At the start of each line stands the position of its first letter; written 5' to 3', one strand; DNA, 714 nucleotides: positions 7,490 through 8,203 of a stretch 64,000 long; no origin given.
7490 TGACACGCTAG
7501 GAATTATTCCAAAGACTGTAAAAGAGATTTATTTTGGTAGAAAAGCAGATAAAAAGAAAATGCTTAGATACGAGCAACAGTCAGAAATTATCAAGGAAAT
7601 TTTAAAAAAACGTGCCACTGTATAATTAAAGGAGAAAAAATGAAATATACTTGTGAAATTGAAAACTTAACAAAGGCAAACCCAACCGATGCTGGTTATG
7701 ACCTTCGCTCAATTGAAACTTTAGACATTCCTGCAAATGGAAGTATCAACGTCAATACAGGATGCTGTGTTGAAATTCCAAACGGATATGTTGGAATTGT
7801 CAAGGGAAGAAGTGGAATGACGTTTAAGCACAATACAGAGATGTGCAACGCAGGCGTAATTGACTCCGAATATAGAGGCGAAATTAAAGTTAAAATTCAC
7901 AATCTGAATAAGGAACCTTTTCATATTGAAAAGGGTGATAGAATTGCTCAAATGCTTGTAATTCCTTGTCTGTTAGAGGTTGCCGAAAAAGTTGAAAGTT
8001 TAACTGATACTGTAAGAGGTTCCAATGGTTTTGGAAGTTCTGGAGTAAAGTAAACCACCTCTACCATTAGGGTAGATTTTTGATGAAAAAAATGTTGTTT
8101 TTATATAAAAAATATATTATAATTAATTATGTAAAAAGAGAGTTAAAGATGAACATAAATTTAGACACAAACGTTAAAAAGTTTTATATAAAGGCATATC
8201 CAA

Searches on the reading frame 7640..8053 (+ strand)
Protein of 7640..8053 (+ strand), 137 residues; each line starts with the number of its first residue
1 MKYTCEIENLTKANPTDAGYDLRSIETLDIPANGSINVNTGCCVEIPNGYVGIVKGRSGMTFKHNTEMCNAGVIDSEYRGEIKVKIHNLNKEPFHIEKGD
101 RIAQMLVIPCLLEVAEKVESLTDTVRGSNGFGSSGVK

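Call 36: search_protein_families(library=pfam, alignment_id=A2, max_evalue=0.01)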
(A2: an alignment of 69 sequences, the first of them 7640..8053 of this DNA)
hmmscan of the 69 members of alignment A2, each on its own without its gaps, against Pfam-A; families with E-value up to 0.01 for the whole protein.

A. member 1, window:7640-8053:+ (137 aa): 2 families
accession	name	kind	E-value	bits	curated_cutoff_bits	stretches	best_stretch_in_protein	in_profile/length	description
PF00692.24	dUTPase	-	6.2e-34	117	22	1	8-135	4-129/129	dUTPase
PF22769.1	DCD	-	1.3e-09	38.8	27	1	44-106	87-149/153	dCTP deaminase-like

B. families by the number of members that match (of 69 scanned): 22 families
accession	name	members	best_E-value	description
PF13353.11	Fer4_12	1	3.9e-48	4Fe-4S single cluster domain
PF00692.24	dUTPase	1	6.2e-34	dUTPase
PF11195.14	Tad2-like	1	7.7e-22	Thoeris anti-defense 2-like domain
PF07866.17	DUF1653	1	3.8e-20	Protein of unknown function (DUF1653)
PF06725.17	3D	1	2.6e-18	3D domain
PF02945.21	Endonuclease_7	1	4e-15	Recombination endonuclease VII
PF00166.26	Cpn10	1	2e-10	Chaperonin 10 Kd subunit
PF22769.1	DCD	1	1.3e-09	dCTP deaminase-like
PF00149.33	Metallophos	1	4.2e-07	Calcineurin-like phosphoesterase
PF04055.27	Radical_SAM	1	9.2e-07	Radical SAM superfamily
PF12850.12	Metallophos_2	1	3e-05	Calcineurin-like phosphoesterase superfamily domain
PF17630.7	DUF5511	1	0.00029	Family of unknown function (DUF5511)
PF11471.13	Sugarporin_N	1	0.00056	Maltoporin periplasmic N-terminal extension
PF25450.1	Rab11-FIP3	1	0.00059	Rab11-FIP3-like domain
PF16805.11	Trans_coact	1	0.0012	Phage late-transcription coactivator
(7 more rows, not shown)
